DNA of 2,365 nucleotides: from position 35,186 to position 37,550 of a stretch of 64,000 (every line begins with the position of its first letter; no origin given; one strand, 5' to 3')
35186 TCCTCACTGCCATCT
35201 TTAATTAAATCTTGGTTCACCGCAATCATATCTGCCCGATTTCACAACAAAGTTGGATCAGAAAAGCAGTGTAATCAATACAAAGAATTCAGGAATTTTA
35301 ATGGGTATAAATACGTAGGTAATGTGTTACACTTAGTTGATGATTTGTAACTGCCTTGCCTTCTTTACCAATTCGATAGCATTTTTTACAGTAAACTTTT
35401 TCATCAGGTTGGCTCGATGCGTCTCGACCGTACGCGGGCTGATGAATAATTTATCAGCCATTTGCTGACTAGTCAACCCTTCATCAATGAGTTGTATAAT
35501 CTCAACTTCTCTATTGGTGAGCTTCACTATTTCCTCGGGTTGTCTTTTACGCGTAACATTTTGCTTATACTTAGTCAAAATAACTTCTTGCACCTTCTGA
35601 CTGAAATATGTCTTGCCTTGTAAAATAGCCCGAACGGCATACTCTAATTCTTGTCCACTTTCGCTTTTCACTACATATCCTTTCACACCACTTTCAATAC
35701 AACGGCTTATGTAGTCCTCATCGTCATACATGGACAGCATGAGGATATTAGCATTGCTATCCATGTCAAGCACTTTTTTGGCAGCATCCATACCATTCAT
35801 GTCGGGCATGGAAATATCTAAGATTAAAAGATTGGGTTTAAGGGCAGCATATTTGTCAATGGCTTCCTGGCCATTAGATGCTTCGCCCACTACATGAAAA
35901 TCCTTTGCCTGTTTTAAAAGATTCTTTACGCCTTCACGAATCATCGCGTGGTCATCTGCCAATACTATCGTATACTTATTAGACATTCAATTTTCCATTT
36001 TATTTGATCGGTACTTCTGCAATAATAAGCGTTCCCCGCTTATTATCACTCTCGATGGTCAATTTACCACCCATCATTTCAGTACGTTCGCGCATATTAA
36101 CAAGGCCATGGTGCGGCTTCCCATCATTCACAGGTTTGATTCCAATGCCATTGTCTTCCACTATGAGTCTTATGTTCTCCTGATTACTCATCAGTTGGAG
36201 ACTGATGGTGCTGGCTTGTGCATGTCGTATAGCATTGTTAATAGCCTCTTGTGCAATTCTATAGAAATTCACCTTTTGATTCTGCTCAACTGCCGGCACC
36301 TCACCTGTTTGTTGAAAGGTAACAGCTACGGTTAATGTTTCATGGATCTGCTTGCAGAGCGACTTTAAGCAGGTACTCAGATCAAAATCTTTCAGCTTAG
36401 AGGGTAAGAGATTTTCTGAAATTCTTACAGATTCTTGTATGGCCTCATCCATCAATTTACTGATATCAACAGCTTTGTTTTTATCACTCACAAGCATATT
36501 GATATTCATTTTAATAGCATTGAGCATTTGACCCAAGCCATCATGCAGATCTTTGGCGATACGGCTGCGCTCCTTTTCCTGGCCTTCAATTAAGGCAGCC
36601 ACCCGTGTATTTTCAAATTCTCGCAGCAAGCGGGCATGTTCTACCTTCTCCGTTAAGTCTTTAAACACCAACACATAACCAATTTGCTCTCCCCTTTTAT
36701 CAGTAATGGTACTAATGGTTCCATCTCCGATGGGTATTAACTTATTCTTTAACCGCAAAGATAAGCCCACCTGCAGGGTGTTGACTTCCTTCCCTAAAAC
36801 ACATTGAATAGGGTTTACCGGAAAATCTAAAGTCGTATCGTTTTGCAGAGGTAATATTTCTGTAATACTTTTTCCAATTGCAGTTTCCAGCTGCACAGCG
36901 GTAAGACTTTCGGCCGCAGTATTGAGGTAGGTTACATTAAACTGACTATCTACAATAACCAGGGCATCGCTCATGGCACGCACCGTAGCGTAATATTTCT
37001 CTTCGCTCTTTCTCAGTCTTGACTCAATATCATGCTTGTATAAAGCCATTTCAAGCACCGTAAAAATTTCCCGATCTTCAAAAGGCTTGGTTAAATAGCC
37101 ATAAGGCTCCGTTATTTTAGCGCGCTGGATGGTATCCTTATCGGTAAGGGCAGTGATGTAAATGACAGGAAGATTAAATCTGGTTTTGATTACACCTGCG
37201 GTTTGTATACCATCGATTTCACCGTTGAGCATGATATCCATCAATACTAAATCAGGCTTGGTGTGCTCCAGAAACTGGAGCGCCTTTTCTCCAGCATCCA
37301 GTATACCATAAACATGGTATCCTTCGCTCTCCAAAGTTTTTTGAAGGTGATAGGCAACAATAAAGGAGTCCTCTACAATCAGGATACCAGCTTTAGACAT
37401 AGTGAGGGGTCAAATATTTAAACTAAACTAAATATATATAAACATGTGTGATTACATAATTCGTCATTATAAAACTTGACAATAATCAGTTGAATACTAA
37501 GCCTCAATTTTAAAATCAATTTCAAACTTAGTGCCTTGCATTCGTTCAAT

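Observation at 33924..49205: Five copies of a 16-bp pseudo-palindrome define a candidate regulon for the whole signalling block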

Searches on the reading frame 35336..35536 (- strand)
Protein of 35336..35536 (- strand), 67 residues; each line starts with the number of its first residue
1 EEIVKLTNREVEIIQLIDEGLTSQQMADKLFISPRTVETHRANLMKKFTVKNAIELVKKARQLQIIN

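Call 38: search_solved_structures(query=window:35336-35536:-, max_evalue=0.00001, show_alignments=5)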
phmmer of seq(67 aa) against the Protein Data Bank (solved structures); distinct sequences matched with E-value up to 0.00001: 26.
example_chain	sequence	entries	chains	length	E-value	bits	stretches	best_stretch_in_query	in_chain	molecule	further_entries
2jpc_A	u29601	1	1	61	3.8e-12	48.9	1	9-66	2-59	SsrB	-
7vim_A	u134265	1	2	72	4.1e-11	45.7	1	6-66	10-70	Protein EsrB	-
4wt0_B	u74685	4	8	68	2.5e-10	43.2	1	6-56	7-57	Response regulator receiver domain protein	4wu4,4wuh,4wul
5hev_A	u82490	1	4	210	5.3e-10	42.2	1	5-53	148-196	Response regulator protein VraR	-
3kln_A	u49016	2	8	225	6.5e-10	41.9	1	4-57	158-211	Transcriptional regulator, LuxR family | Transcriptional regulator VpsT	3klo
4wsz_A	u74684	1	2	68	9.8e-10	41.4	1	6-54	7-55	Response regulator receiver domain protein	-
4yn8_A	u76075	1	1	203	1.6e-09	40.7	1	6-66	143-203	Response regulator ChrA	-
3clo_A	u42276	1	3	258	9.1e-09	38.3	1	6-64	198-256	Transcriptional regulator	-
1x3u_A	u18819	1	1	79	3.9e-08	36.4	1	5-60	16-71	Transcriptional regulatory protein fixJ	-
1fse_A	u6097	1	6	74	3.4e-07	33.4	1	6-58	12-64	GERE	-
7ve4_A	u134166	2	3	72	4.6e-07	33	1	5-63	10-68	DNA-binding response regulator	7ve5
1yio_A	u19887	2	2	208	5.5e-07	32.8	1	5-59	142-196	response regulatory protein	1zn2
7x1k_A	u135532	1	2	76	7.1e-07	32.4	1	6-57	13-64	Chemotaxis protein CheY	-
2rnj_A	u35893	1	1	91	8.7e-07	32.2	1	5-63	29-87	Response regulator protein vraR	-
4gvp_A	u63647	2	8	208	2.2e-06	30.9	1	5-62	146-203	Response regulator protein vraR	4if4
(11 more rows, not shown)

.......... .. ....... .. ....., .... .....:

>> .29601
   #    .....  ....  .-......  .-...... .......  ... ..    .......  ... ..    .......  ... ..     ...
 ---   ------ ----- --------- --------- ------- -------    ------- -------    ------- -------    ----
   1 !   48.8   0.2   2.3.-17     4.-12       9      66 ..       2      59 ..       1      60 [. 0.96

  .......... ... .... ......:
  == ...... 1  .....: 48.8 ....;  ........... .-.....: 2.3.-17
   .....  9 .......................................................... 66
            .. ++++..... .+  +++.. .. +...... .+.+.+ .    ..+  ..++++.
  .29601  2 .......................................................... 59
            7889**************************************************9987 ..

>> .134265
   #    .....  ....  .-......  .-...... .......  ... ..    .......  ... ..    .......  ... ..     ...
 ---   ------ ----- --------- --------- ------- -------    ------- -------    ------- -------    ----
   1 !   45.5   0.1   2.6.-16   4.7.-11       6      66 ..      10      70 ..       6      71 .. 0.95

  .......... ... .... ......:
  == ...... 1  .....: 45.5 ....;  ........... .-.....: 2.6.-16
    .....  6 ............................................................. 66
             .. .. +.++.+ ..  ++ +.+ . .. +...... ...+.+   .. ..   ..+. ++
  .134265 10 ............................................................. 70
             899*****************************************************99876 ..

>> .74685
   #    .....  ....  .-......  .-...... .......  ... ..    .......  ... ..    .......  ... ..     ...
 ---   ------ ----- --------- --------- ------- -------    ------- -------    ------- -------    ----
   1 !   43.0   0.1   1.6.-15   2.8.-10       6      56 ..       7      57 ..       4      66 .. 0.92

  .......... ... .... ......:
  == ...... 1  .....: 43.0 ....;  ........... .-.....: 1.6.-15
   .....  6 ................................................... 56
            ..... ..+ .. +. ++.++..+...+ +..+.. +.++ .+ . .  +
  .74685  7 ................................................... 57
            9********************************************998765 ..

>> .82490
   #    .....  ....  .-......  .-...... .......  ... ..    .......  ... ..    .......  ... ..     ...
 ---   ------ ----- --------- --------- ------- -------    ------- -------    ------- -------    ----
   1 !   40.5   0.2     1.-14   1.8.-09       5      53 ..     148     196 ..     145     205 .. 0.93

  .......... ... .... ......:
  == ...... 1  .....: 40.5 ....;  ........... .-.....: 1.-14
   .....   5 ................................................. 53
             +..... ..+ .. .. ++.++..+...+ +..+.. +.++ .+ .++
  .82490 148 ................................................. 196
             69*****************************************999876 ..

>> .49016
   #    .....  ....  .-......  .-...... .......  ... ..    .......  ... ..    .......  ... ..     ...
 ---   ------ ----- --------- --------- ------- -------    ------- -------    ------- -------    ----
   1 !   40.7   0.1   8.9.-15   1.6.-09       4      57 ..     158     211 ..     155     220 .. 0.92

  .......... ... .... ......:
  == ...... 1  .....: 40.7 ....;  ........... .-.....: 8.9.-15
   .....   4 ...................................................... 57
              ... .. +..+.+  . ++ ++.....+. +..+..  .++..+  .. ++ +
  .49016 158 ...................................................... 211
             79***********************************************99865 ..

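Call 60: find_homologous_proteins(query=window:35336-35536:-, max_evalue=1e-8)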
Query seq(67 aa) (67 aa): 27 proteins with E <= 1e-8 among 36 candidates.
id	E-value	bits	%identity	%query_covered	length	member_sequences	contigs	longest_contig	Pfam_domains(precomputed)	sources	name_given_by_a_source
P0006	3.1e-25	104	84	96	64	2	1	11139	PF00196.26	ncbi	-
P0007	3.4e-25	104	83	99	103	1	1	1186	PF00196.26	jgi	jgi:DNA-binding NarL/FixJ family response regulator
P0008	7.1e-25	103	79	99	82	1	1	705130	PF00196.26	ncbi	-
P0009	2.3e-24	101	79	99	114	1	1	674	PF00196.26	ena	-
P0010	5.7e-24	100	83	94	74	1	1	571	PF00196.26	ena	-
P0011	3.1e-23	98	76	99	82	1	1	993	PF00196.26,PF08281.19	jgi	jgi:DNA-binding CsgD family transcriptional regulator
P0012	5.8e-23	97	76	99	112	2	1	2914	PF00196.26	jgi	jgi:DNA-binding NarL/FixJ family response regulator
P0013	7.2e-23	96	74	99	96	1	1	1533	PF00196.26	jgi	jgi:DNA-binding NarL/FixJ family response regulator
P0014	9.1e-23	96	79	99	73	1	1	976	PF00196.26,PF08281.19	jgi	-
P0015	8.1e-22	93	74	99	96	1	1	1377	PF00196.26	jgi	jgi:DNA-binding NarL/FixJ family response regulator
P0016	2.4e-21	92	74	99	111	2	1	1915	PF00196.26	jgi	jgi:DNA-binding NarL/FixJ family response regulator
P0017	1.4e-20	89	71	94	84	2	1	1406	PF13384.13,PF00196.26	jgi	jgi:DNA-binding NarL/FixJ family response regulator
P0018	2.0e-20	89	73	99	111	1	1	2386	PF00196.26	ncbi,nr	ncbi:MAG TPA: response regulator transcription factor, partial [Cyclobacteriaceae bacterium]|nr:resp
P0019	1.7e-18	83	71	94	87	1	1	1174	PF00196.26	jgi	-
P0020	2.3e-17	79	66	97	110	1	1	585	PF00196.26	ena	-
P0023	4.0e-10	57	56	91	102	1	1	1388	PF13384.13,PF00196.26,PF08281.19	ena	-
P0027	8.1e-10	56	55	82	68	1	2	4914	PF13384.13,PF00196.26,PF08281.19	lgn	-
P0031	5.2e-9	53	49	91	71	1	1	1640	PF00196.26,PF08281.19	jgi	jgi:DNA-binding CsgD family transcriptional regulator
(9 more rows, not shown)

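Call 62: find_encoding_contigs(protein=P0027, flank=5000, max_places=3)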
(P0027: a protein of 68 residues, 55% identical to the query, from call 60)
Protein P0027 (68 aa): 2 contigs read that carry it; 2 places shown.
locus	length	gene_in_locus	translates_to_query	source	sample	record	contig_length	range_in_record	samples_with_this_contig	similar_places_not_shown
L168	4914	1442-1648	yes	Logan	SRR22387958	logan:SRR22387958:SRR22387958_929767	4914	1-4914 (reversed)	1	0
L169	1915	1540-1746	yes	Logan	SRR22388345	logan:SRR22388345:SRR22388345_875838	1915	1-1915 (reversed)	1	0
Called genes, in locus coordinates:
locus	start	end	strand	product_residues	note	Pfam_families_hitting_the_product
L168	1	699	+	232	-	?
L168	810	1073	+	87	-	PF00989:PAS, PF13188:PAS_8 (weak), PF08448:PAS_4 (weak), PF13426:PAS_9 (weak)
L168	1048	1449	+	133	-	-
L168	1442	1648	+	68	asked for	PF00196:GerE, PF08281:Sigma70_r4_2 (weak), PF13384:HTH_23 (weak)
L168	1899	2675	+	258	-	PF00072:Response_reg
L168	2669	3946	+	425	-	PF00989:PAS, PF08448:PAS_4 (weak), PF13188:PAS_8, PF13426:PAS_9, PF08447:PAS_3 (weak), PF00512:HisKA, PF02518:HATPase_c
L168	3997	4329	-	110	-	-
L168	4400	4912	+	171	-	?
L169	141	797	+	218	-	PF01983:CofC, PF12804:NTP_transf_3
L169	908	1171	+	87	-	PF00989:PAS, PF13188:PAS_8 (weak), PF08448:PAS_4 (weak), PF13426:PAS_9 (weak)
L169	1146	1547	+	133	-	-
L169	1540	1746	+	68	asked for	PF00196:GerE, PF08281:Sigma70_r4_2 (weak), PF13384:HTH_23 (weak)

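Call 63: find_encoding_contigs(protein=P0031, flank=5000, max_places=2)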
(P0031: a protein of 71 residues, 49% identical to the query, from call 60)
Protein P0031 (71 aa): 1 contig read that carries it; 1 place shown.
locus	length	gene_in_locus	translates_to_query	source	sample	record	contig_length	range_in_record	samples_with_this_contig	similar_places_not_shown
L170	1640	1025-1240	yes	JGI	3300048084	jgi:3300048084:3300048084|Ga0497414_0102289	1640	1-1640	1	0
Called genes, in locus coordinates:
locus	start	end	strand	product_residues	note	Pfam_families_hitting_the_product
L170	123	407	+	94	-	-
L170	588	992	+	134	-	PF00072:Response_reg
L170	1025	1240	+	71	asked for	PF00196:GerE, PF08281:Sigma70_r4_2 (weak)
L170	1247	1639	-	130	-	?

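Call 64: find_encoding_contigs(protein=P0023, flank=5000, max_places=2)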
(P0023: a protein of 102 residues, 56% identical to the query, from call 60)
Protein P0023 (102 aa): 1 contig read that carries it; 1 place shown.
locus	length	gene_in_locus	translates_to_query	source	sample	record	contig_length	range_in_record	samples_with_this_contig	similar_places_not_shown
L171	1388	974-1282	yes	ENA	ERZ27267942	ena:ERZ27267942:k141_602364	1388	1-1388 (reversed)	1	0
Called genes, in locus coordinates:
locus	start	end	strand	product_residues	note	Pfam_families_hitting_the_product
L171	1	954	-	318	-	?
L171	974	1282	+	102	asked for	PF08281:Sigma70_r4_2 (weak), PF00196:GerE, PF13384:HTH_23 (weak)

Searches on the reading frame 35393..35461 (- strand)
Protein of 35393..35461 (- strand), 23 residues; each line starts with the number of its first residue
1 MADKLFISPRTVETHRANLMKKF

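Call 39: search_solved_structures(query=window:35393-35461:-, max_evalue=10, show_alignments=5)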
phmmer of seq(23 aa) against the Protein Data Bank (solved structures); distinct sequences matched with E-value up to 10: 13.
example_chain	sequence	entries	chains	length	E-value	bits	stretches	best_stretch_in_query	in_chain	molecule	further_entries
2jpc_A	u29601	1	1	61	0.00072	21.3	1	2-22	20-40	SsrB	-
1x3u_A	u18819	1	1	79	0.00078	21.2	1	4-22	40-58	Transcriptional regulatory protein fixJ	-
7vim_A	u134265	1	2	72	0.0028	19.6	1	2-22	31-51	Protein EsrB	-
3kln_A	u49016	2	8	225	0.015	17.5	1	1-22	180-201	Transcriptional regulator, LuxR family | Transcriptional regulator VpsT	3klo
4wsz_A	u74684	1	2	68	0.03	16.7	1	1-22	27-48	Response regulator receiver domain protein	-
4wt0_B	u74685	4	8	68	0.031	16.7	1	1-22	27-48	Response regulator receiver domain protein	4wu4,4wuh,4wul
5xso_A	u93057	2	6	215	0.073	15.6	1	5-22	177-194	Response regulator FixJ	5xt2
5f64_A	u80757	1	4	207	0.12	15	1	2-22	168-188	Positive transcription regulator EvgA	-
5hev_A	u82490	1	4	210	0.14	14.8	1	2-22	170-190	Response regulator protein VraR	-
8zwn_A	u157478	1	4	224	0.14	14.8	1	2-22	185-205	DNA-binding transcriptional activator EvgA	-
1fse_A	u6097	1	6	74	0.14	14.8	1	2-22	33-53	GERE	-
7x1k_A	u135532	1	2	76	1.4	12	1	3-22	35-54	Chemotaxis protein CheY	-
4yn8_A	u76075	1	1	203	1.6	11.8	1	2-22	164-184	Response regulator ChrA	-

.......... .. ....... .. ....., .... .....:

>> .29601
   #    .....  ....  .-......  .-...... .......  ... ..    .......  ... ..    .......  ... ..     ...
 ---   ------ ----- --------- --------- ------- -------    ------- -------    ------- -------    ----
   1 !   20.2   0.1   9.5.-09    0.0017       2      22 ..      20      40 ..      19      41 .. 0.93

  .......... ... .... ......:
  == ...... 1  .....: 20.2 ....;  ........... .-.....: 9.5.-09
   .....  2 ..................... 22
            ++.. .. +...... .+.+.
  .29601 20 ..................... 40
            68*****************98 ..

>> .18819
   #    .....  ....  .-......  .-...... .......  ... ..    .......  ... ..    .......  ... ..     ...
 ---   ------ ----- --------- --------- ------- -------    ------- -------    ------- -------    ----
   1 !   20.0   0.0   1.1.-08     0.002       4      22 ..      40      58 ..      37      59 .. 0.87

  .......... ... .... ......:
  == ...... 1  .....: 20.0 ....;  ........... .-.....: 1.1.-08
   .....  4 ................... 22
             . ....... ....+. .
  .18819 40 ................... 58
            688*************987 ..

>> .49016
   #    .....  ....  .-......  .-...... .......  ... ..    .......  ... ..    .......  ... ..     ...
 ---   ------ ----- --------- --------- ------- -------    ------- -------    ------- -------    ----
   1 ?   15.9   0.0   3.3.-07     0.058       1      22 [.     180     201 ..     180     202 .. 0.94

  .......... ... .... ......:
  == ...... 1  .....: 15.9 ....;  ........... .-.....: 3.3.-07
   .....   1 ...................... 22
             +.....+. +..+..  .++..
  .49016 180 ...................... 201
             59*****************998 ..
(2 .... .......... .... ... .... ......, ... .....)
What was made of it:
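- Closest known: SsrB 7-4-7 palindrome. Same: SsrB is the closest solved HTH domain (2jpc, helix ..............; calls 38, 39).
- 35333..35986 (-): Candidate regulator: a REC + GerE/LuxR-type HTH response regulator with recognition helix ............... The helix is nearly identical to FixJ 1x3u (call 39).
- On FixJ proper (oxygen-responsive FixL/FixJ system): Helix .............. against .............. of 1x3u (call 39).
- Closest known: FixJ and its binding sites at the fixK and nifA promoters. Same: The recognition helix is nearly identical: ISPRTVE(T/V)HRAN(L/V)M (call 39).
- Its helix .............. compares with FixJ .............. from PDB 1x3u (call 39).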

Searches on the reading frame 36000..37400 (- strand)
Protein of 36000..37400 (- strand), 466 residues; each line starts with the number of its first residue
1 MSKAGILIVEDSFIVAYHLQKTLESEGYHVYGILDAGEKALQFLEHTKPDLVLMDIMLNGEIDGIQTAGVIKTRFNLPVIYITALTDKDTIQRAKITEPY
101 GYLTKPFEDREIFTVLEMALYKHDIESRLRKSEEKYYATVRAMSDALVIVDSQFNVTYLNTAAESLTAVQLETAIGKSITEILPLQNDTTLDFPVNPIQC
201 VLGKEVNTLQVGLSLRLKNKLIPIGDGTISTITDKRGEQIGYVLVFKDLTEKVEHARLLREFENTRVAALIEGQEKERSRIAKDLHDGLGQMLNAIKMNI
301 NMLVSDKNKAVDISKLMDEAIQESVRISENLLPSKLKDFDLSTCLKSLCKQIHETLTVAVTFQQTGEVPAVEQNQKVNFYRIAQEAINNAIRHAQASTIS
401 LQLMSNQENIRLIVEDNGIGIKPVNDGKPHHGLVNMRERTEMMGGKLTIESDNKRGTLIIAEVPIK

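Call 9: search_protein_families(library=pfam, proteins=[window:36000-37400:-])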
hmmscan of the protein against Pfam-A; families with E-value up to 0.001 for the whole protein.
window:36000-37400:- (466 aa): 8 families
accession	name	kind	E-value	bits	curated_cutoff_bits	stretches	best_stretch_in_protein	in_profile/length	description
PF00072.30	Response_reg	-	1.9e-21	76.7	30.2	1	6-116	1-110/111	Response regulator receiver domain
PF02518.31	HATPase_c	-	1.7e-13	51.4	26.4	1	378-465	5-109/111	Histidine kinase-, DNA gyrase B-, and HSP90-like ATPase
PF07730.19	HisKA_3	-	1.4e-08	35.6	24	1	277-331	1-63/68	Histidine kinase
PF08448.16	PAS_4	-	4.1e-08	33.9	23.1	1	141-253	2-109/110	PAS fold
PF00989.32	PAS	-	5e-07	30.2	22.6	1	135-248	2-112/113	PAS fold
PF13426.13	PAS_9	-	3.2e-06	27.8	27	1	145-251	2-103/103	PAS domain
PF13581.12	HATPase_c_2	-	3e-05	24.5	27.4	1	381-430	34-87/127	Histidine kinase-like ATPase domain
PF12860.13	PAS_7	-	0.00063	20.3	27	0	142-256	3-114/115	PAS fold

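Call 12: find_related_loci(query=window:36000-37400:-, collection=genome_contigs, flank=10000)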
Query window:36000-37400:- (466 aa) in genome_contigs; peptide patterns used: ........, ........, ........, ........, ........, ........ (x = any residue, [..] = any of these).
375 stretches matched a pattern; 80 encode a relative of the query (tblastn E <= 1e-3); 80 distinct loci.
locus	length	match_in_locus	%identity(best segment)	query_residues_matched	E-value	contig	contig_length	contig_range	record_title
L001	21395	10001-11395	83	1-465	0e+0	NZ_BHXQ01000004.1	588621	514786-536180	Chryseotalea sanaruensis strain Ys Contig04, whole genome shotgun sequence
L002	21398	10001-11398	61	1-465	0e+0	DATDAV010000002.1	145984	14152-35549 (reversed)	MAG TPA_asm: Chryseolinea sp. isolate SMAG_U105 k141_1589779, whole genome shotgun sequence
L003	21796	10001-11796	60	1-465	0e+0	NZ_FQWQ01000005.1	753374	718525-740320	Chryseolinea serpens strain DSM 24574, whole genome shotgun sequence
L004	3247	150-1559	62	1-466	0e+0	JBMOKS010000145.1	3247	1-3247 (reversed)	MAG: Bacteroidota bacterium isolate Betzabe_MAG004 MAG004_145, whole genome shotgun sequence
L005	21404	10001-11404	59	1-464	0e+0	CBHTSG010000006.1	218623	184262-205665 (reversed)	MAG TPA_asm: uncultured Cyclobacteriaceae bacterium isolate ERR14722429_binner123_Refined_45 genome assembly, contig: ER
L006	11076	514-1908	62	1-463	0e+0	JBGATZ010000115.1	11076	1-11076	MAG: Cyclobacteriaceae bacterium isolate MAG_MBR_H10.95 MBRH10-95_opera_contig_18146, whole genome shotgun sequence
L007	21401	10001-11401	60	1-466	0e+0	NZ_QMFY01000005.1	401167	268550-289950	Pseudochryseolinea flava strain SDU1-6 Scaffold5_1, whole genome shotgun sequence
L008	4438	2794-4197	58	1-464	0e+0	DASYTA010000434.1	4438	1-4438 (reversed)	MAG TPA_asm: Cyclobacteriaceae bacterium isolate SMAG_U4553 k141_2122928, whole genome shotgun sequence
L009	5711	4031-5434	58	1-464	0e+0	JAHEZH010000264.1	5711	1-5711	MAG: Flammeovirgaceae bacterium isolate nzgw147 NODE_51370_length_5712_cov_4.082991, whole genome shotgun sequence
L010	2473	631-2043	53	1-466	7e-179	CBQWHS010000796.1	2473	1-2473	MAG TPA_asm: uncultured Chryseosolibacter sp. isolate SRR11839389_concoct_92 genome assembly, contig: ERZ27397411.65249,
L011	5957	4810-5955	60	1-380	1e-153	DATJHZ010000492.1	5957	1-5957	MAG TPA_asm: Cyclobacteriaceae bacterium isolate SMAG_U15525 k141_11755507, whole genome shotgun sequence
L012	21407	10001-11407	51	1-464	5e-152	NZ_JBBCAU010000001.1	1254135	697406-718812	Chryseolinea sp. T2 T2_scaffold1, whole genome shotgun sequence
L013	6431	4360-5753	86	1-465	0e+0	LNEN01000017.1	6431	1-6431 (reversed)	MAG: Cytophagales bacterium Ga0077538 Ga0077538_1017.1, whole genome shotgun sequence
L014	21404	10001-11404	51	1-464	7e-156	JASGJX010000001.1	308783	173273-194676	MAG: Chryseolinea sp. isolate 5N518 JMF-2111-06-0005.ont.bin.518_0, whole genome shotgun sequence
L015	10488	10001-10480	69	1-160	4e-70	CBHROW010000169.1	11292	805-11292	MAG TPA_asm: uncultured Chryseosolibacter sp. isolate ERR14722429_binner12_Refined_108 genome assembly, contig: ERZ27336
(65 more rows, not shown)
